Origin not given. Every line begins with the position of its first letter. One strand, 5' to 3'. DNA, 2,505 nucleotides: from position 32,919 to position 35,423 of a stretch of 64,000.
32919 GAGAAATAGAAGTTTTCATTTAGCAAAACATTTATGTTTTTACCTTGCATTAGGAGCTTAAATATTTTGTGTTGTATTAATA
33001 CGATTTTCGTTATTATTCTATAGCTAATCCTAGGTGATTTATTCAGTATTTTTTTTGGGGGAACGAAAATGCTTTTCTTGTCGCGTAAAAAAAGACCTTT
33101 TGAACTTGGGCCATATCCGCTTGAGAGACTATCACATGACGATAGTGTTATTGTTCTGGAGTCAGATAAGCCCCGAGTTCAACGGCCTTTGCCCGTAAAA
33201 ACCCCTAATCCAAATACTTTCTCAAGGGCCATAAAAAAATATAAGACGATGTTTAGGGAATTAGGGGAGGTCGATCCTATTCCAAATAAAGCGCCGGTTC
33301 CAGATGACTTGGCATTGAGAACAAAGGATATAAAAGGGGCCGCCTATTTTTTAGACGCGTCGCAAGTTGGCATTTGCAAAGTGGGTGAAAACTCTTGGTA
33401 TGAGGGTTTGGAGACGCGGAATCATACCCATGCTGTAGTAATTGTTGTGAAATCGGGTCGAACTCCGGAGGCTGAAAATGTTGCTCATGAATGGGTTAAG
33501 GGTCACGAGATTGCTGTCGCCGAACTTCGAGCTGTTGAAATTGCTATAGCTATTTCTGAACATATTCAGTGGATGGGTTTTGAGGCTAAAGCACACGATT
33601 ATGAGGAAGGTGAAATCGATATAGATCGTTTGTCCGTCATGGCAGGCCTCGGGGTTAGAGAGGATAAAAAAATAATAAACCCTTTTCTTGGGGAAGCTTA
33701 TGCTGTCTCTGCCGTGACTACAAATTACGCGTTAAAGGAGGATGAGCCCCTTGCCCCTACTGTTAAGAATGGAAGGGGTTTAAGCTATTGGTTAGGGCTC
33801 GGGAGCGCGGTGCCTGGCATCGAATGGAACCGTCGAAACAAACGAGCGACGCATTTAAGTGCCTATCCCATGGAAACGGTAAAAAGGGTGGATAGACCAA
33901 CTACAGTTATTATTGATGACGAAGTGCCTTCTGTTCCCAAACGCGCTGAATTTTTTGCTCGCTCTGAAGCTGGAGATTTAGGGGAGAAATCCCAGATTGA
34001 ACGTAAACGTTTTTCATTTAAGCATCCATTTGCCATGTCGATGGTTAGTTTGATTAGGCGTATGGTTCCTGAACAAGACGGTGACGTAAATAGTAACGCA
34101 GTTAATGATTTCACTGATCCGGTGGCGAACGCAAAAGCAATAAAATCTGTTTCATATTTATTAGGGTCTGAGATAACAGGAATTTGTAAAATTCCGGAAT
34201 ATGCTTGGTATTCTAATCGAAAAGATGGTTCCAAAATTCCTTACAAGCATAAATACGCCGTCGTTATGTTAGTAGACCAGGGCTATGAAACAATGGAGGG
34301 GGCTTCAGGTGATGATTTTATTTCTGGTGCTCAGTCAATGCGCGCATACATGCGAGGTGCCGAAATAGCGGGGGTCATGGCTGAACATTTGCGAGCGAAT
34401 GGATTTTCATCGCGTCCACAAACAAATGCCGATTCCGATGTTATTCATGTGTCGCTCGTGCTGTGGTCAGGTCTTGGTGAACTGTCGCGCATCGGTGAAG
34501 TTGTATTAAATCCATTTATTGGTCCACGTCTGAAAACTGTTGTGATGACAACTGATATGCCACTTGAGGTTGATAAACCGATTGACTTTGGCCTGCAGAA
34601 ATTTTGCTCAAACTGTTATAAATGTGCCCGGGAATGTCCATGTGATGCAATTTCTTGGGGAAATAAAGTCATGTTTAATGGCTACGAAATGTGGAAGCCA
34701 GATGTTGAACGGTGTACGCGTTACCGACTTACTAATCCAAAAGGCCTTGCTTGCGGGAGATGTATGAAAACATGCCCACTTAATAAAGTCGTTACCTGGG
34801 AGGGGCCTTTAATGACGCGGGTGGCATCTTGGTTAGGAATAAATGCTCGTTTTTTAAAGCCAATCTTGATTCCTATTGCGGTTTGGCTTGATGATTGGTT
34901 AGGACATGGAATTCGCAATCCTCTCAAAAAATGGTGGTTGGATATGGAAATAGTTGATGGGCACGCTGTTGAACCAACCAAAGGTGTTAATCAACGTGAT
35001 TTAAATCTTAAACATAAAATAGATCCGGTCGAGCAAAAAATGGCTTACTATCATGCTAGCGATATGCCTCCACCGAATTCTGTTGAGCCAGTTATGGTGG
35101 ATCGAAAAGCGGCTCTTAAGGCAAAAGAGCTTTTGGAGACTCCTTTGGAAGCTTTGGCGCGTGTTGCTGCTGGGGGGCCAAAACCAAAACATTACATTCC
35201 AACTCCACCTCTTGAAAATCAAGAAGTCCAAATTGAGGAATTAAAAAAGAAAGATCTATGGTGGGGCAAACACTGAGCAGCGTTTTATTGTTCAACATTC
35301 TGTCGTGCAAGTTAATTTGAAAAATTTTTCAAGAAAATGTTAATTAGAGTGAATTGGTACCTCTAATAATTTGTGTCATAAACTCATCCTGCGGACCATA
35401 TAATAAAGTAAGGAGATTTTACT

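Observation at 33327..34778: Reductive-dehalogenase-like protein with an internal duplication of the core domain; only the second copy is followed by Fe-S motifs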

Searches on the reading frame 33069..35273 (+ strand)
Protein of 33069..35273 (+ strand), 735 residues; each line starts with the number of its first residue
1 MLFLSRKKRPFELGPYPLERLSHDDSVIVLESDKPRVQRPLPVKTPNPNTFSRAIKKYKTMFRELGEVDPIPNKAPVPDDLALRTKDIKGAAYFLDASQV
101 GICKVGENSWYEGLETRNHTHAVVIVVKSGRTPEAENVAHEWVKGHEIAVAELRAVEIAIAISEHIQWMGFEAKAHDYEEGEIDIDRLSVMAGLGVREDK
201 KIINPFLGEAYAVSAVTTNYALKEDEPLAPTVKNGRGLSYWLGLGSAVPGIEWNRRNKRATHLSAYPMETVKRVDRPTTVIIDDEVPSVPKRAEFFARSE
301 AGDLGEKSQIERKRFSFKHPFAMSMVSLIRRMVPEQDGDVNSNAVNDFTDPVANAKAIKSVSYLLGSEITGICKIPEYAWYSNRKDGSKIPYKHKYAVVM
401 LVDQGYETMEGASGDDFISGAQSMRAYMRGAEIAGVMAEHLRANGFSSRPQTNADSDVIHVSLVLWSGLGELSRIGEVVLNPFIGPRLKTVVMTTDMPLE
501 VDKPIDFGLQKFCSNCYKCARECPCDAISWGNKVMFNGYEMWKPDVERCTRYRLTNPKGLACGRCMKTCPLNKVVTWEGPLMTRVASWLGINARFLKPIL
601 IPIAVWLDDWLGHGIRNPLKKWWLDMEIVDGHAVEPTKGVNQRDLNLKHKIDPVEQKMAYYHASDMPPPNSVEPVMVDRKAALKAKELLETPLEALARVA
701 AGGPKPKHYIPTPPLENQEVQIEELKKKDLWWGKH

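Call 3: search_protein_families(library=pfam, proteins=[window:33069-35273:+], max_evalue=1)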
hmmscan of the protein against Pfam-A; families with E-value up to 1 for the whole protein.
window:33069-35273:+ (735 aa): 11 families
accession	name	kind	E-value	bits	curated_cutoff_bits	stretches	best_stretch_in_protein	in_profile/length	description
PF12838.12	Fer4_7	-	4.7e-05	24.2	27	1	513-571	2-50/52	4Fe-4S dicluster domain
PF00037.32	Fer4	-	0.0022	18.2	21.1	1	513-529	8-24/24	4Fe-4S binding domain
PF13484.11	Fer4_16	-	0.0045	18.2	30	1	513-572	2-66/66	4Fe-4S double cluster binding domain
PF13187.11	Fer4_9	-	0.029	14.8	27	1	513-571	2-49/52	4Fe-4S dicluster domain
PF12797.12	Fer4_2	-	0.087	13.3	24.5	0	548-570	9-21/22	4Fe-4S binding domain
PF12837.12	Fer4_6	-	0.13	12.7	25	0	561-570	11-20/24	4Fe-4S binding domain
PF13183.11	Fer4_8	-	0.21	12.6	27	0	513-525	54-66/68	4Fe-4S dicluster domain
PF25160.1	LdpA_Fe-S-bd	-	0.23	11.7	27.6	0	515-575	4-44/49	LdpA Fe-S cluster-binding domain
PF14697.11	Fer4_21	-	0.3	11.7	35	0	511-575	6-57/59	4Fe-4S dicluster domain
PF12798.12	Fer4_3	-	0.49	11.8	27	0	562-570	4-12/15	4Fe-4S binding domain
PF12800.12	Fer4_4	-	0.52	11.3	24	0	561-570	6-15/17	4Fe-4S binding domain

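Call 4: search_protein_families(library=ncbifam, proteins=[window:33069-35273:+], max_evalue=1)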
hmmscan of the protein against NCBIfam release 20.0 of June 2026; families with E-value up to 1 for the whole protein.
window:33069-35273:+ (735 aa): 28 families (the best 25 are shown)
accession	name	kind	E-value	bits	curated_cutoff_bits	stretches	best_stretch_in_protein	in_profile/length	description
TIGR02486.1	RDH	subfamily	3.8e-53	181.4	160.35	2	383-573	76-280/314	reductive dehalogenase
NF058577.1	FdxA_fam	equivalog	2e-05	24.7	65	1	511-533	7-29/52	4Fe-4S ferredoxin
TIGR04105.1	FeFe_hydrog_B1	subfamily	0.00017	20.4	450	1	510-574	141-205/462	monomeric [FeFe] hydrogenase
NF045480.1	FdxA_Actino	equivalog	0.001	19.3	125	1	559-599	40-79/107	ferredoxin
TIGR04270.1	Rama_corrin_act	subfamily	0.0022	16.4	500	1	512-574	479-527/534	methylamine methyltransferase corrinoid protein reductive activase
NF042909.1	FMH_DH_FwdF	exception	0.0039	16.3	375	1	512-574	179-242/336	tungsten-dependent formylmethanofuran dehydrogenase subunit FwdF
TIGR00276.1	TIGR00276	equivalog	0.0041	16.2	200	1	480-575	152-247/337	tRNA epoxyqueuosine(34) reductase QueG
NF033683.1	di_4Fe-4S_YfhL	equivalog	0.0066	16.7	86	1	510-575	6-60/80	YfhL family 4Fe-4S dicluster ferredoxin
NF045490.1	FdxA_Protbact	equivalog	0.0068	16.6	135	0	513-531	40-58/104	ferredoxin FdxA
TIGR01971.1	NuoI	subfamily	0.0083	15.7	113.05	1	511-575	42-99/121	NADH-quinone oxidoreductase, chain I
TIGR02700.1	flavo_MJ0208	hypoth_equivalog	0.0097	15.2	251.35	1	489-575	133-195/234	dihydromethanopterin reductase (acceptor)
NF004537.0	PRK05888.1-3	equivalog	0.011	15.3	163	1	508-573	66-129/204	NADH-quinone oxidoreductase subunit NuoI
NF006446.0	PRK08764.1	equivalog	0.012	15.5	220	1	512-536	87-111/139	Rnf electron transport complex subunit RnfB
NF004539.0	PRK05888.1-5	equivalog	0.017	14.8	225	1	513-580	63-121/162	NADH-quinone oxidoreductase subunit NuoI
TIGR02512.1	FeFe_hydrog_A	subfamily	0.022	13.6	405.95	1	513-574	9-67/375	[FeFe] hydrogenase, group A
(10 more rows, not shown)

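Call 5: search_solved_structures(query=window:33069-35273:+, max_evalue=10, show_alignments=3)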
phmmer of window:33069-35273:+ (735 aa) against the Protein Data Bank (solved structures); distinct sequences matched with E-value up to 10: 37.
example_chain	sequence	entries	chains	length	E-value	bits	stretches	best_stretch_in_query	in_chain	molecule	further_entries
4ras_A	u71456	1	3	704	1.8e-197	661.4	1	3-704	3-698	Oxidoreductase, NAD-binding/iron-sulfur cluster-binding protein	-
6zxu_A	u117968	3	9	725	4.9e-197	659.9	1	3-701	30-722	Oxidoreductase, NAD-binding/iron-sulfur cluster-binding protein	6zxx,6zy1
6zy0_A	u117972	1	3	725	1.7e-196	658.1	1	3-701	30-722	Oxidoreductase, NAD-binding/iron-sulfur cluster-binding protein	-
4uqu_A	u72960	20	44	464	6.4e-26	94.1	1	426-623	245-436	TETRACHLOROETHENE REDUCTIVE DEHALOGENASE CATALYTIC SUBUNIT PCEA | TETRACHLOROETHENE REDUCTIVE DEHALOGENASE CATALYTIC SUBUNIT | Tetrachloroethene reductive dehal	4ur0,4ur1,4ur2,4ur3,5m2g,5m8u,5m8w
8q4h_A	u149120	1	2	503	4.3e-22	81.5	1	391-612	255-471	Tetrachloroethene reductive dehalogenase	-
7ar7_I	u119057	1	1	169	0.026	16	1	512-580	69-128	NADH dehydrogenase [ubiquinone] iron-sulfur protein 8-A, mitochondrial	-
5d08_A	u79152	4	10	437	0.029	15.9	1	476-574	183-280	Epoxyqueuosine reductase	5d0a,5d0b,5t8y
8e9g_I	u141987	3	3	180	0.038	15.5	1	508-574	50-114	NADH-quinone oxidoreductase subunit I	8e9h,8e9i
7aqr_I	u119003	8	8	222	0.042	15.4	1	515-580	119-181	NADH dehydrogenase [ubiquinone] iron-sulfur protein 8-A, mitochondrial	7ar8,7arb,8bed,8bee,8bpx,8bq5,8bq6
7a23_D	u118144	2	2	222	0.048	15.2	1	512-580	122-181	TYKY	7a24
8b9z_I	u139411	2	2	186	0.051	15.1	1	511-580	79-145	NADH dehydrogenase (ubiquinone) 23 kDa subunit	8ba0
8qby_I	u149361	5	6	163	0.059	14.9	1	511-580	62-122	NADH-quinone oxidoreductase subunit I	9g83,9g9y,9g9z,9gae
8esw_S8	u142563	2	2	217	0.076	14.5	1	512-580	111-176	NADH dehydrogenase (ubiquinone) 23 kDa subunit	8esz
6x89_S8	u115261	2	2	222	0.091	14.3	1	512-580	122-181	NADH dehydrogenase [ubiquinone] iron-sulfur protein 8, mitochondrial | NDUS8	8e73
7v2c_B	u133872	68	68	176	0.12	13.9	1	511-580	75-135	NADH dehydrogenase [ubiquinone] iron-sulfur protein 8, mitochondrial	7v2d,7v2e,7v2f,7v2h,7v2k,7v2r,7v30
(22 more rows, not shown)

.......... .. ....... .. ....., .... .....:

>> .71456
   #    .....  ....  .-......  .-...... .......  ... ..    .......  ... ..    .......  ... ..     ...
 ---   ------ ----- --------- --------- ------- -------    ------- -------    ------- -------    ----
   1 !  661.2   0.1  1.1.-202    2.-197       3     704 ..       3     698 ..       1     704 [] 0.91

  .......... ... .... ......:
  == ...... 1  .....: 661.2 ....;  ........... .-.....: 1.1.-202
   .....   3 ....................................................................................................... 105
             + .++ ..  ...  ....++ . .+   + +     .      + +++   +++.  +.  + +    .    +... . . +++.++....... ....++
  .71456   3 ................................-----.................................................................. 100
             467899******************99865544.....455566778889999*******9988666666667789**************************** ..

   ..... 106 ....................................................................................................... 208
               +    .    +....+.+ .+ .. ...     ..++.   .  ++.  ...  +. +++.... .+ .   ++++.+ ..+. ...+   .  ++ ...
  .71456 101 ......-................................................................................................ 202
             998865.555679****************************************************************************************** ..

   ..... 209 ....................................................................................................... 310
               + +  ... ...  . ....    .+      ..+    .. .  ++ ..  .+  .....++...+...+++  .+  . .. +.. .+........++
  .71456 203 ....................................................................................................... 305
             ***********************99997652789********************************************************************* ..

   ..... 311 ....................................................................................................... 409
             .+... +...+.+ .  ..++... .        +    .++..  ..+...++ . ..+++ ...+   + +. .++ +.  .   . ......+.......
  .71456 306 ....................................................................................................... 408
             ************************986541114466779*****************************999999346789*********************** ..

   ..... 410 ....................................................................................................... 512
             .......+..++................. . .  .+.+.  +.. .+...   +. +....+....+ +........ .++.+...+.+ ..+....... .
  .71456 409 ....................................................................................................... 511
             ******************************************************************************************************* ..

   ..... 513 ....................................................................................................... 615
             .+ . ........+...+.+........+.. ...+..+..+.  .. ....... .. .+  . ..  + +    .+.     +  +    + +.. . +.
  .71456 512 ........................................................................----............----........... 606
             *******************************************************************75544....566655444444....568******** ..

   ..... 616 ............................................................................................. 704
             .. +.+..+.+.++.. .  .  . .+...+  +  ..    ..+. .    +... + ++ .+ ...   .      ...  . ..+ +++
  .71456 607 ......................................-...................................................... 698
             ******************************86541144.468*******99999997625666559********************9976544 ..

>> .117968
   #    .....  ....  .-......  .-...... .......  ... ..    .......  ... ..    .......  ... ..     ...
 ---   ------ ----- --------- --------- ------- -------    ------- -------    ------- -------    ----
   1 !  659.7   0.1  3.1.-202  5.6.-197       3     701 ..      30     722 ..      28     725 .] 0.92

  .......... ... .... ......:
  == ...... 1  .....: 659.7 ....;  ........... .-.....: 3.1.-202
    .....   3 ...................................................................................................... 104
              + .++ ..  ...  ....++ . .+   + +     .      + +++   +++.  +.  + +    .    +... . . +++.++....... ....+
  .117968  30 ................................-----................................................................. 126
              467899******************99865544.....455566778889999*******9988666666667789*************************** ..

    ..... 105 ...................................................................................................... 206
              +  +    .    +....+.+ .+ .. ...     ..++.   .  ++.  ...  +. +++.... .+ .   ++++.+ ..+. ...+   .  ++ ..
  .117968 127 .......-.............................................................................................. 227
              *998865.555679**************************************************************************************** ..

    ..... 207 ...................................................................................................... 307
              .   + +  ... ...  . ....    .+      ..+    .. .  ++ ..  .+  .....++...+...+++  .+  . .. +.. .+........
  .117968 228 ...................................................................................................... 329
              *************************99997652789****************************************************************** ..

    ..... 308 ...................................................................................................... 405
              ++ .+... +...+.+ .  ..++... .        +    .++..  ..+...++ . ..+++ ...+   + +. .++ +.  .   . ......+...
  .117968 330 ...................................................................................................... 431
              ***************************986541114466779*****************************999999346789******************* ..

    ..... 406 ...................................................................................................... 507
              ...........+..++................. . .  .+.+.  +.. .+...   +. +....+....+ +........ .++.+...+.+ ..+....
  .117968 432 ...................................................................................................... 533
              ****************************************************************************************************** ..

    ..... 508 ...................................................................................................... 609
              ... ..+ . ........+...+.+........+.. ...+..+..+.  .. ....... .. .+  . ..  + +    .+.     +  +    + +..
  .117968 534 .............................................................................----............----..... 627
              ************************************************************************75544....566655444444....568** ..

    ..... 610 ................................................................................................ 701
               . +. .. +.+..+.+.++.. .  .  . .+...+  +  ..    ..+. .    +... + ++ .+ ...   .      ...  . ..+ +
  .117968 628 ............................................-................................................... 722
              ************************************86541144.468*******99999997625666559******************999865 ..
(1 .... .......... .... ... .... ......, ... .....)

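Call 7: find_homologous_proteins(query=window:33069-35273:+, max_evalue=1e-10)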
Query window:33069-35273:+ (735 aa): 3149 proteins with E <= 1e-10 among 8000 candidates; the best 120 are listed.
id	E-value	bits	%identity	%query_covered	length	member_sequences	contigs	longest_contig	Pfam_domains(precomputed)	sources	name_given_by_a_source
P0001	0.0e+0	1721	100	100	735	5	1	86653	-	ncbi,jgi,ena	-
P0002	0.0e+0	1473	84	100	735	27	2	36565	PF12838.13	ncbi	-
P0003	0.0e+0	1464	83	100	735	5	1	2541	-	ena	-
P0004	0.0e+0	1461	82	100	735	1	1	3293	-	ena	-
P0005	0.0e+0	1451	83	100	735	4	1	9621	PF12838.13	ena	-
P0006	0.0e+0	1436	82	100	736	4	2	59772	PF12838.13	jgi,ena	-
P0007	0.0e+0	1431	81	100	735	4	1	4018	PF12838.13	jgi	-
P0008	0.0e+0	1418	81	100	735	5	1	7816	PF12838.13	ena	-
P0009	0.0e+0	1385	78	100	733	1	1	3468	PF12838.13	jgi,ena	-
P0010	0.0e+0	1377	79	98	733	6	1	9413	PF12838.13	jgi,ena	jgi:ferredoxin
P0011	0.0e+0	1368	78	99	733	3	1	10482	PF12838.13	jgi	jgi:reductive dehalogenase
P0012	0.0e+0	1358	75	100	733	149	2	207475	PF12838.13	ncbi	ncbi:MAG: hypothetical protein ACJ0BI_02765 [Paracoccaceae bacterium]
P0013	0.0e+0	1350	77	98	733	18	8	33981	PF12838.13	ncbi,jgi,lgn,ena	ncbi:MAG: reductive dehalogenase domain-containing protein [Rhodospirillales bacterium]|jgi:ferredox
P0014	0.0e+0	1349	77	99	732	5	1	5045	-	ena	-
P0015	0.0e+0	1347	76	100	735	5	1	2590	PF12838.13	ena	-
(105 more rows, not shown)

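Call 13: list_cluster_members(proteins=[P0001, P0002, P0012])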
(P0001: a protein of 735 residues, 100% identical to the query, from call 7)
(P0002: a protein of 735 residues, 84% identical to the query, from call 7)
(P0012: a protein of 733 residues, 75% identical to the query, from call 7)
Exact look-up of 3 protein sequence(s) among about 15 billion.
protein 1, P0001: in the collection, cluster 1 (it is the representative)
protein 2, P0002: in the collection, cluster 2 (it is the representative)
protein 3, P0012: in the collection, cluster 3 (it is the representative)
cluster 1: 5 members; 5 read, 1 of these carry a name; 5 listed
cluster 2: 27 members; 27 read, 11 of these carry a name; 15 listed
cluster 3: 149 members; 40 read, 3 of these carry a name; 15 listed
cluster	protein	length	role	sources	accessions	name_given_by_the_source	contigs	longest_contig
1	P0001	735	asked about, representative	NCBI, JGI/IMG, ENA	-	-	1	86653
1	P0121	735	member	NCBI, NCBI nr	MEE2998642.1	MAG: reductive dehalogenase domain-containing protein [Pseudomonadota bacterium] | reductive dehalogenase domain-containing protein [Pseudomonadota bacterium]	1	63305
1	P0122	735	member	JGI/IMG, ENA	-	-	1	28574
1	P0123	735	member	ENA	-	-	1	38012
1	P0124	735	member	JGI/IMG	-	-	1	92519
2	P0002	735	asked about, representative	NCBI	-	-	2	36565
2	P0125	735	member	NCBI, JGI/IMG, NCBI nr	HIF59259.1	MAG TPA: Fe-S protein [Rhodospirillales bacterium] | Fe-S protein [Rhodospirillales bacterium]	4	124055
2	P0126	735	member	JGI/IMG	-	reductive dehalogenase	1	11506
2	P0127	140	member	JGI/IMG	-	hypothetical protein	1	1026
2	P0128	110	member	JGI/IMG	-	hypothetical protein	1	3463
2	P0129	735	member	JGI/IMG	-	ferredoxin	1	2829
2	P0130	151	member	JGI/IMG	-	hypothetical protein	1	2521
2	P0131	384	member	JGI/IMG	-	reductive dehalogenase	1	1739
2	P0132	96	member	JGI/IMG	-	hypothetical protein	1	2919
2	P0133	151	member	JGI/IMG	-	hypothetical protein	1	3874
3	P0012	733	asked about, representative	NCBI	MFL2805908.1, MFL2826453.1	MAG: hypothetical protein ACJ0BI_02765 [Paracoccaceae bacterium]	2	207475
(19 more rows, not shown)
